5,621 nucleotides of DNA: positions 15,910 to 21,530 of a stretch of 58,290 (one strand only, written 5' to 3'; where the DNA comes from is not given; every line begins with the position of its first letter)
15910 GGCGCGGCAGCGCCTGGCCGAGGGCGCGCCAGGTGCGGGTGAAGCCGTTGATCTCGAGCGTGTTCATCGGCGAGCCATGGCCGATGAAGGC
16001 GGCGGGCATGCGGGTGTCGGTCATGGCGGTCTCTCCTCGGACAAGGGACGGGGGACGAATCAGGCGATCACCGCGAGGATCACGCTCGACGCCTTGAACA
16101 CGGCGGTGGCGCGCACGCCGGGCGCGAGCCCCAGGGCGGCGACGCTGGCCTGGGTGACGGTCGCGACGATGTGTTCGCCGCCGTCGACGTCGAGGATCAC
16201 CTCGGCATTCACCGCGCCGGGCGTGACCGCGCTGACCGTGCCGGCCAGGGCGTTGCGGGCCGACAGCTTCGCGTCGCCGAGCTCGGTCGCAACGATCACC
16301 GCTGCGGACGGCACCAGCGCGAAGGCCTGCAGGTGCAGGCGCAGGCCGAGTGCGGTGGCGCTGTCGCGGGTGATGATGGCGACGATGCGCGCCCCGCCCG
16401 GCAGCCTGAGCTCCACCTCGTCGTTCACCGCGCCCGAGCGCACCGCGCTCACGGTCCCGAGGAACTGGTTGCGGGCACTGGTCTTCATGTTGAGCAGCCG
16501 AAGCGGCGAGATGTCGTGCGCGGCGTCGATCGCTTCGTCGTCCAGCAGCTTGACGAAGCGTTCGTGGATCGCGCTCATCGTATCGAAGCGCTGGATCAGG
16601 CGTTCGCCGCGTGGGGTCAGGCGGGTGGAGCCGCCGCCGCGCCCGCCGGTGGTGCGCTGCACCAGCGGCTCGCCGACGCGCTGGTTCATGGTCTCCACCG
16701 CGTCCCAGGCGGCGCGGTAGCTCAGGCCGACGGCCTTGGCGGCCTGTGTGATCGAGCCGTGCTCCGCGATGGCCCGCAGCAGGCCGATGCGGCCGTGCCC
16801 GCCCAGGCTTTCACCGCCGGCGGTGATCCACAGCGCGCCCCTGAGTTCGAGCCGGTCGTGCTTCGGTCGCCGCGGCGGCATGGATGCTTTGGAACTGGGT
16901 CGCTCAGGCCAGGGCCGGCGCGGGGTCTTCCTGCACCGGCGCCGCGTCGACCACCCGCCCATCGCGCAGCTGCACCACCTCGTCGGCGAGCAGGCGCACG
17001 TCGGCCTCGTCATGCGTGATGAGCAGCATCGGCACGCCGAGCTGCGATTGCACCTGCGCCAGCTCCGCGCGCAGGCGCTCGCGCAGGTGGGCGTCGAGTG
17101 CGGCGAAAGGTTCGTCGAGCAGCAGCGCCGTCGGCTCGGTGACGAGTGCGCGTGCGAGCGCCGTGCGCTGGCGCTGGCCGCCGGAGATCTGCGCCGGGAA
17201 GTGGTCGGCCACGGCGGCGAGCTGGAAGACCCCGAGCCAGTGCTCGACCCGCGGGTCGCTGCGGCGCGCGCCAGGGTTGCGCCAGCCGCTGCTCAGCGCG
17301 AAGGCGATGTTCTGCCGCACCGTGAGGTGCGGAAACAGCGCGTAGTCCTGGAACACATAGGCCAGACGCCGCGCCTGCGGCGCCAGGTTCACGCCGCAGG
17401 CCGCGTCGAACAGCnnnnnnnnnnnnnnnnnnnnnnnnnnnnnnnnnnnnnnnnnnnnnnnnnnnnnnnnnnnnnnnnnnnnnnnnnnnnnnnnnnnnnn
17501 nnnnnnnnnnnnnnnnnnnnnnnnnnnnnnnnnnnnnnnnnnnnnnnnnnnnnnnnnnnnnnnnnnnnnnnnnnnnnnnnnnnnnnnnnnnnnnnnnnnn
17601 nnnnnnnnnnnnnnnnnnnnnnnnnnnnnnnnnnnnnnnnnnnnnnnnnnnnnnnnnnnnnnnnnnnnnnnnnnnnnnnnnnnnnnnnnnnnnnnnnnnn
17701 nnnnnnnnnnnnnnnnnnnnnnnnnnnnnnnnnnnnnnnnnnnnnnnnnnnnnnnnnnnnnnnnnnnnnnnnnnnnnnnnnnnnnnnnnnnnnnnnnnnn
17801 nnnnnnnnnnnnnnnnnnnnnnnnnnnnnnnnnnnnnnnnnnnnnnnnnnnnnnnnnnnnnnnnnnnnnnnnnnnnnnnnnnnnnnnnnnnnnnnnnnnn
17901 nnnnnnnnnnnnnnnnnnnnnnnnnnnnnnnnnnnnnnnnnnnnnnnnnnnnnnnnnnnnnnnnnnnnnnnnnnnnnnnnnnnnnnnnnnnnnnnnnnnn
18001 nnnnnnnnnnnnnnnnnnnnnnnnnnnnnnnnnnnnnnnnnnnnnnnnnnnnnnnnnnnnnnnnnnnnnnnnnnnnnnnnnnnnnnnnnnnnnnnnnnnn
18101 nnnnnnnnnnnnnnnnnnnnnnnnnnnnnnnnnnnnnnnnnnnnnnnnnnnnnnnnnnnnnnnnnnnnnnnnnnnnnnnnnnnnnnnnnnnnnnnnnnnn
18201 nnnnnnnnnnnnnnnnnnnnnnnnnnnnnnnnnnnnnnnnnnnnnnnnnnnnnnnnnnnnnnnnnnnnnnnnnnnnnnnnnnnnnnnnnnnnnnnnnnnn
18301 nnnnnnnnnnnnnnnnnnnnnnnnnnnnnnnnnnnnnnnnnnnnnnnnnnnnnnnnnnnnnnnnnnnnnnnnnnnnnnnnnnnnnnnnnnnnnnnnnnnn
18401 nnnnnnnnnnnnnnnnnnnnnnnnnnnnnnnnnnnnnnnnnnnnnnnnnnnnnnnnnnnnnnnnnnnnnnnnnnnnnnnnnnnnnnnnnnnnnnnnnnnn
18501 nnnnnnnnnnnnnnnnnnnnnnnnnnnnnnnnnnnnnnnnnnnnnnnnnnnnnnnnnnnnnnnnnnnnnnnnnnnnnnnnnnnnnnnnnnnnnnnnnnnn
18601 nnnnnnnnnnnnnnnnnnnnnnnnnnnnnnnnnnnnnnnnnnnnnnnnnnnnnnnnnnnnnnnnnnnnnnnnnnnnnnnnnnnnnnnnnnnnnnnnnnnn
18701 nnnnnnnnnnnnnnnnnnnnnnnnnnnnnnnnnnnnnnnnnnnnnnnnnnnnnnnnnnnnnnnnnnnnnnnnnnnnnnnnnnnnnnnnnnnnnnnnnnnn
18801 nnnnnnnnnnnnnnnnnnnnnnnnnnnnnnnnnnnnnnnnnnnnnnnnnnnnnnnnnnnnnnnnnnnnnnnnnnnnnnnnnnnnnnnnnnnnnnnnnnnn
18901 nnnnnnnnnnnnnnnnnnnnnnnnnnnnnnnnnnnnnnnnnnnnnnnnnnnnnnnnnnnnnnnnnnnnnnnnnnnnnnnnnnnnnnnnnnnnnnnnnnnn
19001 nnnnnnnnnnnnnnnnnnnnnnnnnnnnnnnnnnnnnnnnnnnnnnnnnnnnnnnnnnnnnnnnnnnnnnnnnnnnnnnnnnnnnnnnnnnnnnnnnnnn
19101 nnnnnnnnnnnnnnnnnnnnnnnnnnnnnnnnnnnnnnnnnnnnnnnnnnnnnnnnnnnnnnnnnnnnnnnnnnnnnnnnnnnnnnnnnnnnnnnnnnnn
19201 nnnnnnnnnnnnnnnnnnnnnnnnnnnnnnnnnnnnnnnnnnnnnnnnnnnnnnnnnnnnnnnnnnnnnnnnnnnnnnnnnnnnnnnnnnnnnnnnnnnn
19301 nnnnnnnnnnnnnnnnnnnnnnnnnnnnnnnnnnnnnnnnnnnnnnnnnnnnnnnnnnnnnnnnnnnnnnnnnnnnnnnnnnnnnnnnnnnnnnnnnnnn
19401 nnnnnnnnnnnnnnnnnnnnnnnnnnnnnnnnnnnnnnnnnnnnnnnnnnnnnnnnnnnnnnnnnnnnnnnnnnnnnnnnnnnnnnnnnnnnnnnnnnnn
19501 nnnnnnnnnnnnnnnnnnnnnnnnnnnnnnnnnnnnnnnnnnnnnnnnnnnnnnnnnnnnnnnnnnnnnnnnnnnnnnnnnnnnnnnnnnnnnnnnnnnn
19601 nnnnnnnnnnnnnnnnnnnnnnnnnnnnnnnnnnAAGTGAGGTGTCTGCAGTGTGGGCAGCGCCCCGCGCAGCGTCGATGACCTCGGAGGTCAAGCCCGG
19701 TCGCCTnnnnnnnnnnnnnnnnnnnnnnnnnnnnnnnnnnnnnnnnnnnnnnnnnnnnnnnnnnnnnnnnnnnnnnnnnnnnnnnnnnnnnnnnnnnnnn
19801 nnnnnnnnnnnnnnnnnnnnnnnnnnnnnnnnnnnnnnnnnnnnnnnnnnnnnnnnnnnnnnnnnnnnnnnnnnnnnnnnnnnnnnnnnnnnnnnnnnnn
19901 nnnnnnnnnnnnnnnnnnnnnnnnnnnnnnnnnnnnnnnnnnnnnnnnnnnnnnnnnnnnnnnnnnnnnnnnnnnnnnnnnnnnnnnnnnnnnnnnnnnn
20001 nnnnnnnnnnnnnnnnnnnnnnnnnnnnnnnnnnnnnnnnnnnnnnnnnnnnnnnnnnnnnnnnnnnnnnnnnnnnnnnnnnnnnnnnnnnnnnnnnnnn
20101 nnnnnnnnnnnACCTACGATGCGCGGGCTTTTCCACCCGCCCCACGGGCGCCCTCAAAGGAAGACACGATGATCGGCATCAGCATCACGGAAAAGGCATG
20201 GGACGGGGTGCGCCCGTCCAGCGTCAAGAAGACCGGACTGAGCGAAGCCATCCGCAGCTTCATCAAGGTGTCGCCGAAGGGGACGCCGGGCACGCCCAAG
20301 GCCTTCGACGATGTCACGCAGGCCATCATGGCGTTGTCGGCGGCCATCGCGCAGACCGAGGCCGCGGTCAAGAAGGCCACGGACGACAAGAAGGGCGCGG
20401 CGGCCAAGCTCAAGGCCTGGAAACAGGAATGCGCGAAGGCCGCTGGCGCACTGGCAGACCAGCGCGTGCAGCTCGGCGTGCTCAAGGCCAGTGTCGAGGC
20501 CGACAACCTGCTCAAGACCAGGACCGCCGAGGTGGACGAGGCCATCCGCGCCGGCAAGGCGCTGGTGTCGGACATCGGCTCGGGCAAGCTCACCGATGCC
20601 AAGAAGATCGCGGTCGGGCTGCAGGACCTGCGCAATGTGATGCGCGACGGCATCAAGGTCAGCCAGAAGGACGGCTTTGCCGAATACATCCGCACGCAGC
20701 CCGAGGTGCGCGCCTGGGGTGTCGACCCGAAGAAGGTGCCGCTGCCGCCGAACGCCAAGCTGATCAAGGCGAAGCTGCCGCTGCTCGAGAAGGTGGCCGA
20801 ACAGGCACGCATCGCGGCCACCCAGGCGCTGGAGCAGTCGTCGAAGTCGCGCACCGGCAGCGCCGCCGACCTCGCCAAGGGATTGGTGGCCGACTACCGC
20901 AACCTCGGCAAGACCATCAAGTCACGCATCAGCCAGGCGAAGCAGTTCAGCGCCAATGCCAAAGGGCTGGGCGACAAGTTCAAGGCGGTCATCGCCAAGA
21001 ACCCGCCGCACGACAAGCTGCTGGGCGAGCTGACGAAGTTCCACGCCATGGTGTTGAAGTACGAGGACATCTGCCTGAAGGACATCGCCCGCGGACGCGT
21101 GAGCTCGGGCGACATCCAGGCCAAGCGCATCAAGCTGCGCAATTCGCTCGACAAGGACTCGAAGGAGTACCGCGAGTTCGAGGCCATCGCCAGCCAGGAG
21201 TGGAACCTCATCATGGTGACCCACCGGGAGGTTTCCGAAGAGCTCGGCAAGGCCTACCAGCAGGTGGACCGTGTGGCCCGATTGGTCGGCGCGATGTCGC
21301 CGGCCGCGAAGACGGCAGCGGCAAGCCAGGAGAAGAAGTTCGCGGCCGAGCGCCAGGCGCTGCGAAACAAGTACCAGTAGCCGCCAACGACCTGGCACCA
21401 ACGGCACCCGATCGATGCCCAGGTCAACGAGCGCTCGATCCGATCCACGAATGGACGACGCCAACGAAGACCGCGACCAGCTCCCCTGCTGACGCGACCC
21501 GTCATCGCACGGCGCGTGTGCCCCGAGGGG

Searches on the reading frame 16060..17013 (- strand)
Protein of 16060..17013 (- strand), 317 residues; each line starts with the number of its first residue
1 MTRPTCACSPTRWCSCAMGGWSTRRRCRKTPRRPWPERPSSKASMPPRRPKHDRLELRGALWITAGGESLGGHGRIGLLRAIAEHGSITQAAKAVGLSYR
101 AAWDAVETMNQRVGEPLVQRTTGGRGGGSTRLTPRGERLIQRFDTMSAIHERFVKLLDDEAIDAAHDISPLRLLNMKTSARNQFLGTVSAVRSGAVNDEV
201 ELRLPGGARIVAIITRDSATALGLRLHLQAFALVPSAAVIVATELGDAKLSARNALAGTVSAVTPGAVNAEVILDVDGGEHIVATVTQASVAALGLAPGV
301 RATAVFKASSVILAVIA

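Call 12: search_protein_families(library=pfam, proteins=[window:16060-17013:-], max_evalue=0.01)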
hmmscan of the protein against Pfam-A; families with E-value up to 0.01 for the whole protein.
window:16060-17013:- (317 aa): 4 families
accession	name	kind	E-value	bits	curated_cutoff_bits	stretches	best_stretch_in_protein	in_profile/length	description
PF03459.23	TOBE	-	2.2e-33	114.7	22.3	2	251-313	2-64/64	TOBE domain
PF00126.33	HTH_1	-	1.6e-13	50.9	26.6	1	78-137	6-60/60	Bacterial regulatory helix-turn-helix protein, lysR family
PF12857.13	TOBE_3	-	0.0047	17.3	27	0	252-305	3-57/59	TOBE-like domain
PF13551.12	HTH_29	-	0.0063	17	28.1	0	78-125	4-52/64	Winged helix-turn helix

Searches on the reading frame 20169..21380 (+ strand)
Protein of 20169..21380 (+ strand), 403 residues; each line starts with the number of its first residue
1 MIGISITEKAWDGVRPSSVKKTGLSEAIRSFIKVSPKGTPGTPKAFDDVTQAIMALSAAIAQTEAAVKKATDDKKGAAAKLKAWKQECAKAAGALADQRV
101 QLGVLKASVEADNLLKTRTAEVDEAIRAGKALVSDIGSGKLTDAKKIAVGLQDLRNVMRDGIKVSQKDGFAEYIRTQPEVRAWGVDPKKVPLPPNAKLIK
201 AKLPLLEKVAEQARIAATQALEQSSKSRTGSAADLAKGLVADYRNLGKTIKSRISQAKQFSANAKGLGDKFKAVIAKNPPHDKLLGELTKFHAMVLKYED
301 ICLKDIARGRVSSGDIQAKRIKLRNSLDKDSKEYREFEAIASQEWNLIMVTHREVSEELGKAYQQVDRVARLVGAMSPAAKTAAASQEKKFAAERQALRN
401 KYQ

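Call 12: search_protein_families(library=pfam, proteins=[window:20169-21380:+], max_evalue=0.01)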
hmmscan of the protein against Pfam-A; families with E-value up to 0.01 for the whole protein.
window:20169-21380:+ (403 aa): 0 families

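Call 75: find_related_loci(query=window:20169-21377:+, collection=genome_contigs, flank=10000)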
Query window:20169-21377:+ (403 aa) in genome_contigs; peptide patterns used: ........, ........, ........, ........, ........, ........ (x = any residue, [..] = any of these).
73 stretches matched a pattern, but none encodes a relative of the query by tblastn (E <= 1e-3).

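Call 82: search_protein_families(library=phrogs, proteins=[window:20169-21380:+], max_evalue=0.01)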
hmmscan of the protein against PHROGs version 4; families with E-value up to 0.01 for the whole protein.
window:20169-21380:+ (403 aa): 0 families

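Call 83: search_protein_families(library=padloc, proteins=[window:20169-21380:+], max_evalue=0.01)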
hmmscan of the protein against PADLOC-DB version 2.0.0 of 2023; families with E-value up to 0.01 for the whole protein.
window:20169-21380:+ (403 aa): 1 family
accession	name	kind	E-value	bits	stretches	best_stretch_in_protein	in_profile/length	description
PDLC04049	PD-T4-6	-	0.0035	14.2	0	323-374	299-352/442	-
